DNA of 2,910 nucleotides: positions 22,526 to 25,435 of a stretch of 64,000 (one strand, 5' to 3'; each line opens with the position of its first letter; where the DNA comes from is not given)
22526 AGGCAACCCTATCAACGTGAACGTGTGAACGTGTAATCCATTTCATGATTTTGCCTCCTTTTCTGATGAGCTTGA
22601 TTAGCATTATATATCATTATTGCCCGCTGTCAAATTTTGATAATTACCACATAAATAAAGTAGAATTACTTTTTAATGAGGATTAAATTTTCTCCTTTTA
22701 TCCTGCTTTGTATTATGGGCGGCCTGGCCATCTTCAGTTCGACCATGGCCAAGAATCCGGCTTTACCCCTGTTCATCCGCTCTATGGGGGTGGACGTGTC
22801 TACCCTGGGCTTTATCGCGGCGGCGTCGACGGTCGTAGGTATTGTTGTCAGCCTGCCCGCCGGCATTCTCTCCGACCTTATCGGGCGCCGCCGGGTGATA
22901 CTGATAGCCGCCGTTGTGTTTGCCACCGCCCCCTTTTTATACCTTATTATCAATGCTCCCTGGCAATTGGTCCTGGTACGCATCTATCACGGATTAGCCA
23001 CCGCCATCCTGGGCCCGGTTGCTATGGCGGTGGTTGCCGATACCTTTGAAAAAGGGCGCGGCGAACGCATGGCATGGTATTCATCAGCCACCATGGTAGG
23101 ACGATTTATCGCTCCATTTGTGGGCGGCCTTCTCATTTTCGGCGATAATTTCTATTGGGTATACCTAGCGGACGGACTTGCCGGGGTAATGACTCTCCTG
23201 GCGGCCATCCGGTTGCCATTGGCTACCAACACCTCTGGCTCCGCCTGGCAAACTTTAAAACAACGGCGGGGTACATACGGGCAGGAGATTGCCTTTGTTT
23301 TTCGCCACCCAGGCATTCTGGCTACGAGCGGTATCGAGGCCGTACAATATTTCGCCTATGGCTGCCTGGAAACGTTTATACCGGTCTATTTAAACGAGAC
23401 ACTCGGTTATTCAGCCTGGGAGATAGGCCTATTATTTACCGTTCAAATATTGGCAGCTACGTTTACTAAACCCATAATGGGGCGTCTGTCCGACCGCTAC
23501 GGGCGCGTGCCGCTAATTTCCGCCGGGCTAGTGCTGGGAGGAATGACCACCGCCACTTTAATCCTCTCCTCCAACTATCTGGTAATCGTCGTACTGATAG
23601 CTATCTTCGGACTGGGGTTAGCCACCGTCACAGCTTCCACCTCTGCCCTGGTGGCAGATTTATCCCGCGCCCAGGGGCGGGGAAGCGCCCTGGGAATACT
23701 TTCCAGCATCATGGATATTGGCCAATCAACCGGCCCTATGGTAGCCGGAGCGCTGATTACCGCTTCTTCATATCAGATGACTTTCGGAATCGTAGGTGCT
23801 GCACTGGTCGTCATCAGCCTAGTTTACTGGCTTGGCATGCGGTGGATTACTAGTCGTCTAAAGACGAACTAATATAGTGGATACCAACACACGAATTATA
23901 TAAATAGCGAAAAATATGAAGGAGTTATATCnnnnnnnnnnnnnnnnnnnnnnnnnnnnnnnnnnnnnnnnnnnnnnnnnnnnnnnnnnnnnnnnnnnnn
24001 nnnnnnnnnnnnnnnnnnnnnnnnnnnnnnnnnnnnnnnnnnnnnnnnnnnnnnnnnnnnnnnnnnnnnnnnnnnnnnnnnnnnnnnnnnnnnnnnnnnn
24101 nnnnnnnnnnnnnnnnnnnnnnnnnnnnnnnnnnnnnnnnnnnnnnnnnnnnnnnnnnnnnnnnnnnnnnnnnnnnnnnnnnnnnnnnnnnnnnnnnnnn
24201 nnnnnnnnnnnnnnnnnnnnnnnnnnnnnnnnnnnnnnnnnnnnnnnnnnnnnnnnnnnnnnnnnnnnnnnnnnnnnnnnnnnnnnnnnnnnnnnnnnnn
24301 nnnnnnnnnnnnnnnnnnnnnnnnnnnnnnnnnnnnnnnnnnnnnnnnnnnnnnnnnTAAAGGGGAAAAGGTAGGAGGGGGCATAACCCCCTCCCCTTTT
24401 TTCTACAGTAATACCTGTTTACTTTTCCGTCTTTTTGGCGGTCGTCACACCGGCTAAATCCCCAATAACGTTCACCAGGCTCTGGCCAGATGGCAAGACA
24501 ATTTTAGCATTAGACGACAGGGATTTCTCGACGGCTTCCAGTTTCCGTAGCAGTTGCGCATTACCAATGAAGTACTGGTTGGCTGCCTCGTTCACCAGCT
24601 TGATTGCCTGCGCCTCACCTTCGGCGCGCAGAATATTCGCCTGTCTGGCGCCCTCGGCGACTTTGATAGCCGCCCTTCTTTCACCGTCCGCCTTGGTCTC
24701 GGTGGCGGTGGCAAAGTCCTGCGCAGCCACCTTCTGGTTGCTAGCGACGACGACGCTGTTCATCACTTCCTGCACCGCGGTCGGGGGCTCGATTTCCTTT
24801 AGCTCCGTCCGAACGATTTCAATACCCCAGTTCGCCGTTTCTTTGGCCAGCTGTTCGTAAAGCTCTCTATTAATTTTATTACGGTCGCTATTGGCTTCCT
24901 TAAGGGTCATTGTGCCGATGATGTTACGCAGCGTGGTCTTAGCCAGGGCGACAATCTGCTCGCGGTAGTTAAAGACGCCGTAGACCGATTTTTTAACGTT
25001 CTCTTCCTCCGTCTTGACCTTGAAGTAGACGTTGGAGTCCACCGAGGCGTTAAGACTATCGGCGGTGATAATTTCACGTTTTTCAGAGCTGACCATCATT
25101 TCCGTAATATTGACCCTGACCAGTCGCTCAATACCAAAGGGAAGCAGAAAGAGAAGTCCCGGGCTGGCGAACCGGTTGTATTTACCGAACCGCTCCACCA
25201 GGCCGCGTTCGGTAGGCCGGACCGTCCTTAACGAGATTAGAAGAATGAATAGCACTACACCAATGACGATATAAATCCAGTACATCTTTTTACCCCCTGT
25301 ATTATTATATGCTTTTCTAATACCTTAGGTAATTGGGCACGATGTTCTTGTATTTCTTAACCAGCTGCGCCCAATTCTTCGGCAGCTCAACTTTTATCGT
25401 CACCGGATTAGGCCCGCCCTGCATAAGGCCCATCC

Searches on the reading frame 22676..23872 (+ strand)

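Call 49: search_protein_families(library=ncbifam, proteins=[window:22676-23872:+], max_evalue=1e-10)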
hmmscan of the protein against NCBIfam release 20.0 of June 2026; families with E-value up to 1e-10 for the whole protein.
window:22676-23872:+ (398 aa): 31 families (the best 25 are shown)
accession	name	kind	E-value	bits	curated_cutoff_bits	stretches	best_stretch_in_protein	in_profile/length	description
TIGR00880.1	2_A_01_02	superfamily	1.1e-26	93.6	131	2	252-385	2-135/141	multidrug resistance protein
TIGR00710.1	efflux_Bcr_CflA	subfamily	2.7e-22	79.7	200.9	1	8-270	4-264/385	Bcr/CflA family efflux MFS transporter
TIGR00895.1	2A0115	subfamily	4.4e-20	72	418.55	1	239-383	43-187/398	aromatic acid/H+ symport family MFS transporter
TIGR00883.1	2A0106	subfamily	3.1e-18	66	443.45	1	93-382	94-400/400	metabolite/H+ symporter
TIGR00900.1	2A0121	subfamily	6.1e-18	65.3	319.6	1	21-362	13-361/364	H+ Antiporter protein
NF012177.1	tet_MFS_42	exception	1.5e-17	64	850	0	247-381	36-167/411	tetracycline efflux MFS transporter Tet(42)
NF012174.0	tet_MFS_A_B_C_D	equivalog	2.4e-17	62.9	475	0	235-383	25-172/382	Tet(A)/Tet(B)/Tet(C) family tetracycline efflux MFS transporter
TIGR00881.1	2A0104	subfamily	1.4e-16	60.5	407.75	1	237-386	19-169/379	phosphoglycerate transporter protein PgtP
TIGR00711.1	efflux_EmrB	subfamily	1.5e-16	60.3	230.2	0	17-178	13-174/485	DHA2 family efflux MFS transporter permease subunit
TIGR00893.1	2A0114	subfamily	2.3e-16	59.7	395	1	37-386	24-397/399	D-galactonate transporter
NF008314.0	PRK11102.1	equivalog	1e-15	57.9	303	0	8-171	12-173/396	Bcr/CflA family multidrug efflux MFS transporter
NF012180.1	tet_MFS_43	exception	9.1e-15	54.6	999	0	2-182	17-197/484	tetracycline efflux MFS transporter Tet(43)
NF012169.0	qepA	equivalog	2e-14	53.1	1075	0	27-163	41-177/511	fluoroquinolone efflux MFS transporter QepA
NF053757.1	BclibactTpBcbE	equivalog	1e-13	51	600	1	28-381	23-383/394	bacillibactin exporter BcbE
TIGR00899.1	2A0120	subfamily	2.9e-13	49.7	522.3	0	225-386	10-174/375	sugar efflux transporter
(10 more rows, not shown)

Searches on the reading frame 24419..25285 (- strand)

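Call 49: search_protein_families(library=ncbifam, proteins=[window:24419-25285:-], max_evalue=1e-10)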
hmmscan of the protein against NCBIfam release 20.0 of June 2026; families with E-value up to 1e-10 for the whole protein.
window:24419-25285:- (288 aa): 4 families
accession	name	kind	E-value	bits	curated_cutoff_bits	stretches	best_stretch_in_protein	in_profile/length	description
TIGR01933.1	hflK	equivalog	1.9e-27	96.3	159.4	1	20-268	2-251/261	FtsH protease activity modulator HflK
TIGR01932.1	hflC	equivalog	1.3e-14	53.7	134.4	0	109-264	146-307/318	protease modulator HflC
NF008181.0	PRK10930.1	equivalog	2.2e-14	53.1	660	1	8-265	86-344/419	FtsH protease activity modulator HflK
NF008259.0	PRK11029.1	equivalog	6.8e-13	48.3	427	0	147-267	195-318/334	protease modulator HflC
